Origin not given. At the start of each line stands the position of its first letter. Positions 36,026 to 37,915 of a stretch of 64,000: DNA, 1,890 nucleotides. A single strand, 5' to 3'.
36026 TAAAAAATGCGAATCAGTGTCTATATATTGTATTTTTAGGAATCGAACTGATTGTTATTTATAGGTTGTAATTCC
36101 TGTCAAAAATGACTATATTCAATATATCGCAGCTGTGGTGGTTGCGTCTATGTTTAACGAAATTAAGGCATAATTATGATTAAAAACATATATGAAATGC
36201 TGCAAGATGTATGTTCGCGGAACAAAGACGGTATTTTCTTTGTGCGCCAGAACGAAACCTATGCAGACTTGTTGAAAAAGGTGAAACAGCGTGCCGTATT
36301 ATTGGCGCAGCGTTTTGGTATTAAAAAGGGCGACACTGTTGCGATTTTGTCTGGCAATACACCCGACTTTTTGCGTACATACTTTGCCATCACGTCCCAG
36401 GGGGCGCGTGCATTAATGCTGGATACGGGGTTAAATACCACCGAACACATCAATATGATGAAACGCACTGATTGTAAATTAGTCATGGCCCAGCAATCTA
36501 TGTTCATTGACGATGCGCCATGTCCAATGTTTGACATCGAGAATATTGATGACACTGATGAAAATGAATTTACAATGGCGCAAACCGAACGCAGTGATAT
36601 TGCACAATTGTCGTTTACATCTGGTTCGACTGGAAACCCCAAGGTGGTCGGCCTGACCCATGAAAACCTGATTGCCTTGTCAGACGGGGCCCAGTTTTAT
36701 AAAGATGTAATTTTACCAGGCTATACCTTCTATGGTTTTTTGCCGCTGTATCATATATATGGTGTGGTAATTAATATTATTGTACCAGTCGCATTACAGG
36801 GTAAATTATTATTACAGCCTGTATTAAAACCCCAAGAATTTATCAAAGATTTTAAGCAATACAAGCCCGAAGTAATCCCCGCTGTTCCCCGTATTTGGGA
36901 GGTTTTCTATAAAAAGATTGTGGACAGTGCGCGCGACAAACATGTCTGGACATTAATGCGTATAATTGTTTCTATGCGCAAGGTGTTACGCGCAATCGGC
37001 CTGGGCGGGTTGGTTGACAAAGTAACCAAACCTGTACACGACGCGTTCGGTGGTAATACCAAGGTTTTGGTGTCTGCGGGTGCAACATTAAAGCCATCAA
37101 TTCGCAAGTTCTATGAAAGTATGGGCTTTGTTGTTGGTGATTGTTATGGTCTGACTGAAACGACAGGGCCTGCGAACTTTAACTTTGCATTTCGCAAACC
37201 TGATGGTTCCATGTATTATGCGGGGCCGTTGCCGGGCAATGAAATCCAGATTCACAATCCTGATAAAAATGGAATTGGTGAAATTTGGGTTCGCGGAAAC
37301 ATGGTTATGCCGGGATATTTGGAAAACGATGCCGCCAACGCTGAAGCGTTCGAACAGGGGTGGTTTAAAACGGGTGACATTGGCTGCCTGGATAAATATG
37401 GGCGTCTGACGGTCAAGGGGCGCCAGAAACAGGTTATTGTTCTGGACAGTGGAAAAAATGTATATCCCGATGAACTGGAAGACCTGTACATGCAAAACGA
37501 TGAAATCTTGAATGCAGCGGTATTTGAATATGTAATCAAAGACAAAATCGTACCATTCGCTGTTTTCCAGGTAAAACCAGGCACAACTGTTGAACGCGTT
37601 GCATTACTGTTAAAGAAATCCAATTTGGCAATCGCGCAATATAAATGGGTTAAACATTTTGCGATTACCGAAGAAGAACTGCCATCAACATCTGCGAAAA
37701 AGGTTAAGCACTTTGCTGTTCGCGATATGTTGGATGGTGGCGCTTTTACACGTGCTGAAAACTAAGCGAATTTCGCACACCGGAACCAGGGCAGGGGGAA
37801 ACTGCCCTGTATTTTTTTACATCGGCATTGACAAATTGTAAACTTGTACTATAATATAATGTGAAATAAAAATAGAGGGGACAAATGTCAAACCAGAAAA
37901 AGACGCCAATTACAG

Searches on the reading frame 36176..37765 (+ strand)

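Call 66: search_protein_families(library=ncbifam, proteins=[window:36176-37765:+], max_evalue=1e-10)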
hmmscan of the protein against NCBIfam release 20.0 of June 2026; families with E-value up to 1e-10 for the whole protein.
window:36176-37765:+ (529 aa): 87 families (the best 25 are shown)
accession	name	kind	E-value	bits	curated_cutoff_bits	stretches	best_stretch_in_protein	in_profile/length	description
NF004837.0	PRK06187.1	subfamily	3.8e-64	216.8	476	3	295-523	288-526/531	long-chain-fatty-acid--CoA ligase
NF004114.0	PRK05605.1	equivalog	1.7e-58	198.3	766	2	299-519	344-569/575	long-chain-fatty-acid--CoA ligase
TIGR01923.1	menE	equivalog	1.1e-50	172.8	330.15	2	317-511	248-438/442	o-succinylbenzoate--CoA ligase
NF006020.0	PRK08162.1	subfamily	4.3e-49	167.3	677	1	362-519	384-538/545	acyl-CoA synthetase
NF002966.0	PRK03640.1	equivalog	8.1e-49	166.5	556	2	298-513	260-474/483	o-succinylbenzoate--CoA ligase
NF005801.1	PRK07656.1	equivalog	1.3e-45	156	657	1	316-511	303-495/500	FadD3 family acyl-CoA ligase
NF052269.1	Staph_lig_FadD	equivalog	5.8e-43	147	650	2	294-519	266-493/499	long-chain-fatty-acid--CoA ligase FadD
NF004511.1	PRK05852.1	equivalog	9.8e-43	146.5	650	2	298-510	279-495/505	FadD7 family fatty acid--CoA ligase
NF005307.0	PRK06839.1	equivalog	2.2e-42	145.4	748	2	302-513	273-487/496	o-succinylbenzoate--CoA ligase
NF052580.1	Str24CoAsynCasG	equivalog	5.3e-42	143.9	750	2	306-512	333-543/548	steroid-24-oyl-CoA synthetase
NF005702.0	PRK07514.1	subfamily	7.2e-42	143.4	558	2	296-518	273-499/506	malonyl-CoA synthase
NF004822.0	PRK06178.1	equivalog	2.4e-40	138.7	782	1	304-518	342-566/571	acyl-CoA synthetase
NF009233.0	PRK12583.1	subfamily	3.5e-39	134.6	832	1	365-518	397-549/558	fatty acid CoA ligase family protein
NF005676.0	PRK07470.1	equivalog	4.3e-39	134.5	774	1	299-520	299-530/544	acyl-CoA synthetase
NF005714.0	PRK07529.1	subfamily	1.3e-37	129.4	632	1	301-511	346-568/640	acyl-CoA synthetase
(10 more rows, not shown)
